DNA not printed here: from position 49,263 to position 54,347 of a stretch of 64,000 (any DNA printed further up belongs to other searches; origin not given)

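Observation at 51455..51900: DUF559 (Vsr-like) endonuclease domain inserted in frame inside the DISARM methyltransferase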

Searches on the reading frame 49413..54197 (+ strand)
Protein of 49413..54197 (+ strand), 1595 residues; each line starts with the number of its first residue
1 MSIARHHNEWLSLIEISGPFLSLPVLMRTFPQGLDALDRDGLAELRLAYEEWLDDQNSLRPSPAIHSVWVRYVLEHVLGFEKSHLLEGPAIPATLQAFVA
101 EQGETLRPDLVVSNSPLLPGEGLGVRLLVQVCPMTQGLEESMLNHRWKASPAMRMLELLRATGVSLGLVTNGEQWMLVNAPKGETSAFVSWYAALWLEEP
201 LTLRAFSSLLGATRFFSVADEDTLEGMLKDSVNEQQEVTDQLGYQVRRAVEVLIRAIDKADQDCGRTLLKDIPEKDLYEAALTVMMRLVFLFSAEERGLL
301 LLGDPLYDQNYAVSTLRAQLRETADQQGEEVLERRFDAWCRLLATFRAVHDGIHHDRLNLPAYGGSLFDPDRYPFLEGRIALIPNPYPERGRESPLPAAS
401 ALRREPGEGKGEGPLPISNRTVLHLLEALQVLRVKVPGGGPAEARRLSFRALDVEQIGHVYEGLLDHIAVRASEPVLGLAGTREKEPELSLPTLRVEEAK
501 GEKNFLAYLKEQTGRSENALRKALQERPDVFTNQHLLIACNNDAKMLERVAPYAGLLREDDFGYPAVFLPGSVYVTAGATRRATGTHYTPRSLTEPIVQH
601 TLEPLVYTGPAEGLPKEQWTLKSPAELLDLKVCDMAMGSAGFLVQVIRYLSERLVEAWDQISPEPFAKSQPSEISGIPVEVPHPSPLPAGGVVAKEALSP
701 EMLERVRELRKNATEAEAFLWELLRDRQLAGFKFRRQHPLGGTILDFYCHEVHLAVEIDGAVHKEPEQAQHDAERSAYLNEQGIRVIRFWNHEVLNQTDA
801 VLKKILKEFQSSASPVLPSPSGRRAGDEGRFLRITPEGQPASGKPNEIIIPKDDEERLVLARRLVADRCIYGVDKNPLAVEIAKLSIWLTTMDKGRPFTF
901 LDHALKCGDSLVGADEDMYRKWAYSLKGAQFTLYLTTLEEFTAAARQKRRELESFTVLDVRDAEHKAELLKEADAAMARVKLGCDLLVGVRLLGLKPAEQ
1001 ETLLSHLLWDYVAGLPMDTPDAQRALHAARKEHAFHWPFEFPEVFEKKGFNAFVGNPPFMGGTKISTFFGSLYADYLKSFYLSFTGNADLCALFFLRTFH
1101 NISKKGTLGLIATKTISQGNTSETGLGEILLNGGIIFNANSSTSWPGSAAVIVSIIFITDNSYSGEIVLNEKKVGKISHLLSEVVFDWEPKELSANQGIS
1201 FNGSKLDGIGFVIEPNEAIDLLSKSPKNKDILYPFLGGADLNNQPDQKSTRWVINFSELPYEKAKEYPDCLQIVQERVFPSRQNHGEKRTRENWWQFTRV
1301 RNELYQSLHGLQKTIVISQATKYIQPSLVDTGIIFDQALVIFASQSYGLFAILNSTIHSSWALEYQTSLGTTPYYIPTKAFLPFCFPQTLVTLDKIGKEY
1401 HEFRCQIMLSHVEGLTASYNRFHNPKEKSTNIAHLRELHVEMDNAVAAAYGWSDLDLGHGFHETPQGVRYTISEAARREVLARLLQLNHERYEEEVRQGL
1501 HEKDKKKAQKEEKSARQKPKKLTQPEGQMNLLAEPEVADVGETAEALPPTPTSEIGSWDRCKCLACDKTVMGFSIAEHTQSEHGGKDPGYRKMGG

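Call 5: search_protein_families(library=pfam, proteins=[window:49413-54197:+], max_evalue=0.01)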
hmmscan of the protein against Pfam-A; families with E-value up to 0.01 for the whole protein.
window:49413-54197:+ (1595 aa): 7 families
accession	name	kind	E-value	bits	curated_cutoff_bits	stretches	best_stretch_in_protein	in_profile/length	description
PF04480.18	DUF559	-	5e-36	123.3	20.6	1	704-809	5-108/109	Protein of unknown function (DUF559)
PF07669.17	Eco57I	-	2.4e-22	80.3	25.3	2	1027-1121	51-142/171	Eco57I restriction-modification methylase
PF20466.3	MmeI_TRD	-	2.3e-11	43.9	27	1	1191-1367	12-185/207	MmeI, target recognition domain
PF18741.7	MTES_1575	-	5.7e-08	33.2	38.2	1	730-807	12-94/96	REase_MTES_1575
PF20473.4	MmeI_Mtase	-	1.1e-07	31.8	27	1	1053-1160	139-250/259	MmeI, DNA-methyltransferase domain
PF20464.3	MmeI_N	-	7.6e-07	30.1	27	1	133-255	83-180/181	MmeI, N-terminal domain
PF02384.22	N6_Mtase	-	9.8e-05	22.3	20.4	0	579-653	20-71/311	N-6 DNA Methylase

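Call 6: search_protein_families(library=padloc, proteins=[window:49413-54197:+], max_evalue=0.001)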
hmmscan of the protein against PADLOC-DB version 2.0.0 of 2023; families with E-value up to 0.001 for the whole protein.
window:49413-54197:+ (1595 aa): 27 families (the best 25 are shown)
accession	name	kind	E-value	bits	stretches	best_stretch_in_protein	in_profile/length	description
PDLC02643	DrmMI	-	0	1645.1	2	2-662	5-634/1347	DrmMI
PDLC03618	REase_MTase_IIG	-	0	1050.9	2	1-662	1-627/1429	Type IIG restriction enzyme-methyltransferase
PDLC02638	DrmMI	-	0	1047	2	1-661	1-631/935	DrmMI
PDLC02645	DrmMI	-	1.9e-234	778.4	2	2-661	2-626/772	DrmMI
PDLC02644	DrmMI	-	1.6e-214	712.9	3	1029-1533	361-909/988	DrmMI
PDLC02642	DrmMI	-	2.2e-148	493.3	2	3-379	5-374/594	DrmMI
PDLC02646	DrmMI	-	1.4e-140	467.9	2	996-1513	236-774/792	DrmMI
PDLC02640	DrmMI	-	1.2e-128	428.3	3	1093-1456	535-914/1015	DrmMI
PDLC02639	DrmMI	-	6.9e-107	356.7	4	1034-1257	565-798/803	DrmMI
PDLC03622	REase_MTase_IIG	-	2.3e-68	228.7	3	155-512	1-337/1524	Type IIG restriction enzyme-methyltransferase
PDLC03627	REase_MTase_IIG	-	1.5e-64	216.3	1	1053-1497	566-1030/1136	Type IIG restriction enzyme-methyltransferase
PDLC03599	REase_MTase_IIG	-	3.6e-58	195.2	1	1051-1453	471-909/959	Type IIG restriction enzyme-methyltransferase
PDLC02626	DrmD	-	2.3e-39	133.4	1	1345-1518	9-190/276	DrmD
PDLC03609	REase_MTase_IIG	-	4e-27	92.4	2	1032-1133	540-635/1066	Type IIG restriction enzyme-methyltransferase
PDLC03598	REase_MTase_IIG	-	1e-23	81.3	1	1043-1452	474-887/912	Type IIG restriction enzyme-methyltransferase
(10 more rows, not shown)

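Call 15: find_homologous_proteins(query=window:49413-54197:+, max_evalue=1e-20)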
Query window:49413-54197:+ (1595 aa): 7966 proteins with E <= 1e-20 among 8000 candidates; the best 120 are listed.
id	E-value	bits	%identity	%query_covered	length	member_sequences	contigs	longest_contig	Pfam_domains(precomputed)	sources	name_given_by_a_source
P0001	0.0e+0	2986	83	100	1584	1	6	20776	PF04480.19,PF07669.18,PF20466.4,PF20464.4,PF18741.8,PF20473.5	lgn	-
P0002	0.0e+0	2891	81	100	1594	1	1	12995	PF04480.19,PF07669.18,PF20466.4,PF20464.4,PF18741.8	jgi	-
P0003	0.0e+0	2748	78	100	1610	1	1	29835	PF04480.19,PF02384.23,PF07669.18,PF20464.4,PF18741.8,PF20473.5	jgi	-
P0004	0.0e+0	2582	74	100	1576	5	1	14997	PF04480.19,PF07669.18,PF20466.4,PF20464.4,PF18741.8,PF20473.5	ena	-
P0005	0.0e+0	2436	74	94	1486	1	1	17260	PF04480.19,PF07669.18,PF20466.4,PF20464.4,PF20473.5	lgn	-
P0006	0.0e+0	2433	68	100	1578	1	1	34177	PF04480.19,PF02384.23,PF07669.18,PF20466.4,PF20464.4,PF18741.8,PF20473.5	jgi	jgi:very-short-patch-repair endonuclease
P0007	0.0e+0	2429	89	42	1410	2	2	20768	PF07669.18,PF20466.4,PF20464.4,PF20473.5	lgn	-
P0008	0.0e+0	2422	90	42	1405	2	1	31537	PF07669.18,PF20466.4,PF20464.4,PF20473.5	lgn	-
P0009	0.0e+0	2419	89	42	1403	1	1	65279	PF07669.18,PF20466.4,PF20464.4,PF20473.5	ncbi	ncbi:MAG: Eco57I restriction-modification methylase domain-containing protein [Anaerolineaceae bacte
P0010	0.0e+0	2417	90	42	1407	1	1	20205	PF07669.18,PF20466.4,PF20464.4,PF20473.5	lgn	-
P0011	0.0e+0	2396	90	42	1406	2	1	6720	PF07669.18,PF20466.4,PF20464.4,PF20473.5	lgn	-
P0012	0.0e+0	2392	89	42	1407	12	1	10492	PF07669.18,PF20466.4,PF20464.4,PF20473.5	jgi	-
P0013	0.0e+0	2380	90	42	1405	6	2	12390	PF07669.18,PF20466.4,PF20464.4,PF20473.5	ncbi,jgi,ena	jgi:hypothetical protein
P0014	0.0e+0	2355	89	42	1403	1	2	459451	PF07669.18,PF20466.4,PF20464.4,PF20473.5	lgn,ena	-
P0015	0.0e+0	2348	89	42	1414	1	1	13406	PF07669.18,PF20466.4,PF20464.4,PF20473.5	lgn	-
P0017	0.0e+0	2342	90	42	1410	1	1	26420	PF07669.18,PF20466.4,PF20464.4,PF20473.5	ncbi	ncbi:MAG: type IIL restriction-modification enzyme MmeI [Anaerolineaceae bacterium]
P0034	0.0e+0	2162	67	90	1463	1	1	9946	PF04480.19,PF07669.18,PF20466.4,PF18741.8,PF20473.5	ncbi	ncbi:MAG: endonuclease domain-containing protein, partial [Smithella sp.]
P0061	0.0e+0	1758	53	96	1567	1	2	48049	PF04480.19,PF07669.18,PF20466.4,PF18741.8,PF20473.5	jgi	jgi:very-short-patch-repair endonuclease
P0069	0.0e+0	1730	55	94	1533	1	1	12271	PF04480.19,PF07669.18,PF20466.4,PF18741.8,PF20473.5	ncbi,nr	ncbi:MAG: endonuclease domain-containing protein [Chloroflexi bacterium]|nr:endonuclease domain-cont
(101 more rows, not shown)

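Call 22: find_encoding_contigs(protein=P0004, flank=3000, max_places=2)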
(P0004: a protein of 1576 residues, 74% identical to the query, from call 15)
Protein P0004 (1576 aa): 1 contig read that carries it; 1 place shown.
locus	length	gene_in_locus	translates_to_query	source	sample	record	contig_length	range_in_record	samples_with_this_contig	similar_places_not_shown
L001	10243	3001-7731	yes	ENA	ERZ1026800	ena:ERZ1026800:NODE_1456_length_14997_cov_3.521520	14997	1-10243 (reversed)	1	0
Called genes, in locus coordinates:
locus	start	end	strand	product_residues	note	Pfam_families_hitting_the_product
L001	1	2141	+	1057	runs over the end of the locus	PF00176:SNF2-rel_dom, PF00270:DEAD (weak), PF04851:ResIII, PF00271:Helicase_C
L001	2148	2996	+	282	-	-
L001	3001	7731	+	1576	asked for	PF20464:MmeI_N (weak), PF04480:DUF559, PF18741:MTES_1575, PF07669:Eco57I, PF20473:MmeI_Mtase (weak), PF20466:MmeI_TRD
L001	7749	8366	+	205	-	-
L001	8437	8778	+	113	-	-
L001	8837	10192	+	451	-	PF09254:FokI_cleav_dom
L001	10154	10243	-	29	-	?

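Call 23: find_encoding_contigs(protein=P0014, flank=3000, max_places=2)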
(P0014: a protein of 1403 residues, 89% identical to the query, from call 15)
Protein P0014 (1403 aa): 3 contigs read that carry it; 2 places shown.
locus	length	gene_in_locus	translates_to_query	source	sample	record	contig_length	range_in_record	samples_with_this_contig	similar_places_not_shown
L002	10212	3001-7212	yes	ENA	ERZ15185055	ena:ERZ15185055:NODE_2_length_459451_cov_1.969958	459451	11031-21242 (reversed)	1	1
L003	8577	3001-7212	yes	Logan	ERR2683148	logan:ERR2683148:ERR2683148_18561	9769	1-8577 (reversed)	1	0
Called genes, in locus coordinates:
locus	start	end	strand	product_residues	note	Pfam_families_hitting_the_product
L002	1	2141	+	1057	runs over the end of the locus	PF00176:SNF2-rel_dom, PF00270:DEAD (weak), PF04851:ResIII, PF00271:Helicase_C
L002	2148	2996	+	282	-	-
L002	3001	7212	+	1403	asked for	PF20464:MmeI_N (weak), PF20473:MmeI_Mtase (faint), PF07669:Eco57I, PF20466:MmeI_TRD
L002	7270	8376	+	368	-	PF02463:SMC_N, PF13175:AAA_15, PF13476:AAA_23 (weak), PF13304:AAA_21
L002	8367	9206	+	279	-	-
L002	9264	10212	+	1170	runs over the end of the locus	PF00271:Helicase_C (weak)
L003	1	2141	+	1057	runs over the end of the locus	PF00176:SNF2-rel_dom, PF00270:DEAD (weak), PF04851:ResIII, PF00271:Helicase_C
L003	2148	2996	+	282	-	-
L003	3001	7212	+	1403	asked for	PF20464:MmeI_N (weak), PF20473:MmeI_Mtase (faint), PF07669:Eco57I, PF20466:MmeI_TRD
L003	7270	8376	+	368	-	PF02463:SMC_N, PF13175:AAA_15, PF13476:AAA_23 (weak), PF13304:AAA_21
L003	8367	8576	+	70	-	?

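Call 38: find_encoding_contigs(protein=P0034, flank=6000, max_places=1)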
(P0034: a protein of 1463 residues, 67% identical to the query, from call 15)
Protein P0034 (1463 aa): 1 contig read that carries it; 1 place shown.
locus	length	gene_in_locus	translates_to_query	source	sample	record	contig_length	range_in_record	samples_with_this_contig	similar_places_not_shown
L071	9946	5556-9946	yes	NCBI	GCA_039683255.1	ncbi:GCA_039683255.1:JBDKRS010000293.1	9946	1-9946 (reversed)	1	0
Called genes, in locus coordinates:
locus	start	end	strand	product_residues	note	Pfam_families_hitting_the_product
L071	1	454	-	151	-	PF12844:HTH_19, PF13560:HTH_31, PF01381:HTH_3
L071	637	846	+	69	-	PF12728:HTH_17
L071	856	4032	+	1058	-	PF00176:SNF2-rel_dom, PF00270:DEAD (weak), PF04851:ResIII, PF00271:Helicase_C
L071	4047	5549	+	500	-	PF28123:DUF8370, PF28130:DUF8371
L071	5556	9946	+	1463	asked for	PF20473:MmeI_Mtase (faint), PF04480:DUF559, PF18741:MTES_1575, PF07669:Eco57I, PF20466:MmeI_TRD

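Call 39: find_encoding_contigs(protein=P0006, flank=6000, max_places=1)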
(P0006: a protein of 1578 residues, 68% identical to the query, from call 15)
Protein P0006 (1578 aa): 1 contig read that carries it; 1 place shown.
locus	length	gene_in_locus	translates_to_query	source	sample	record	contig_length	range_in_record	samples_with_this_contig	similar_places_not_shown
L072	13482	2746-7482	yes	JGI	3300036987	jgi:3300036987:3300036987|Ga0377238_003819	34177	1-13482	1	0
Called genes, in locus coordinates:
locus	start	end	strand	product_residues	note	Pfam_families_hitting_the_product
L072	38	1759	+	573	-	PF00271:Helicase_C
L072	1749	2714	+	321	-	-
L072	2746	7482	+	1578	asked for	PF20464:MmeI_N (faint), PF02384:N6_Mtase (faint), PF20473:MmeI_Mtase (faint), PF04480:DUF559, PF18741:MTES_1575, PF07669:Eco57I, PF20466:MmeI_TRD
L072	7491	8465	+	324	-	PF18928:DUF5677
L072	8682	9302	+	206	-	PF12770:CHAT (weak)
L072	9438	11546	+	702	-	PF03235:GmrSD_N, PF07510:GmrSD_C (faint)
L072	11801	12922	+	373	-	-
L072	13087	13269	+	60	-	-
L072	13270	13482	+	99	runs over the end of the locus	-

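Call 40: find_encoding_contigs(protein=P0069, flank=6000, max_places=1)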
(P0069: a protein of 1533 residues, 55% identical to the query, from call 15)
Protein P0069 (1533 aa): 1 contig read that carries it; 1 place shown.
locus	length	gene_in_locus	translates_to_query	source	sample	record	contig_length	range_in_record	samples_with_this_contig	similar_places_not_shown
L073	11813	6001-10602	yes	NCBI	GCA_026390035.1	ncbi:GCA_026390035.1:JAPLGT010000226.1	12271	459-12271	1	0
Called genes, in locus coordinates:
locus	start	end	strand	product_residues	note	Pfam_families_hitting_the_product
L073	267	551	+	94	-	-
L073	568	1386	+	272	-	-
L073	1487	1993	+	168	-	PF08797:HIRAN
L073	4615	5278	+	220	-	-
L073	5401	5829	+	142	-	PF13366:PDDEXK_3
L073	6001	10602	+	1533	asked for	PF04480:DUF559, PF18741:MTES_1575, PF07669:Eco57I, PF20473:MmeI_Mtase (weak), PF20466:MmeI_TRD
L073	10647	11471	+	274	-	PF05154:TM2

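Call 94: find_encoding_contigs(protein=P0008, flank=2000, max_places=1)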
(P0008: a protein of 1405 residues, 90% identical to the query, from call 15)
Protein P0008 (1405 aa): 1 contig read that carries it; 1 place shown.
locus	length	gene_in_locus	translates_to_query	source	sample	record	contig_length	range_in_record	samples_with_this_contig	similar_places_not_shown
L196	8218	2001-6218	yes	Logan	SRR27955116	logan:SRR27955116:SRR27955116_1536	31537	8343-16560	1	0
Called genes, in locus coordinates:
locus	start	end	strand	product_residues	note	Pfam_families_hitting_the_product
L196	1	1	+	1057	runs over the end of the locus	PF00176:SNF2-rel_dom, PF00270:DEAD (weak), PF04851:ResIII, PF00271:Helicase_C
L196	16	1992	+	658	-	PF13589:HATPase_c_3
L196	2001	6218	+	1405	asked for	PF20464:MmeI_N, PF07669:Eco57I, PF20473:MmeI_Mtase (weak), PF20466:MmeI_TRD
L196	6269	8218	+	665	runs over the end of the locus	PF03235:GmrSD_N, PF07510:GmrSD_C (weak)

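Call 95: find_encoding_contigs(protein=P0017, flank=2000, max_places=1)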
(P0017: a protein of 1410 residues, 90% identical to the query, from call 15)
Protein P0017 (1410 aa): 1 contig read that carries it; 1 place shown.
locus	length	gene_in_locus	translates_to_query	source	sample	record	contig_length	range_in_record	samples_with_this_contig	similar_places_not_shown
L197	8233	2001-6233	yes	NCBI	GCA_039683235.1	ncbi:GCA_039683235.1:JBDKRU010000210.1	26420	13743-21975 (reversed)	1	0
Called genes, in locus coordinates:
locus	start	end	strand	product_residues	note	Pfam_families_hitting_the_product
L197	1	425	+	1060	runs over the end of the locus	PF00176:SNF2-rel_dom, PF00270:DEAD (weak), PF04851:ResIII, PF00271:Helicase_C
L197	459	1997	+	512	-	PF28123:DUF8370, PF28130:DUF8371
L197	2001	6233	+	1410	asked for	PF20464:MmeI_N, PF07669:Eco57I, PF20473:MmeI_Mtase (weak), PF20466:MmeI_TRD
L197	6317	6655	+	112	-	-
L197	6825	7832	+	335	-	-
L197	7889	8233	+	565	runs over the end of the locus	PF03235:GmrSD_N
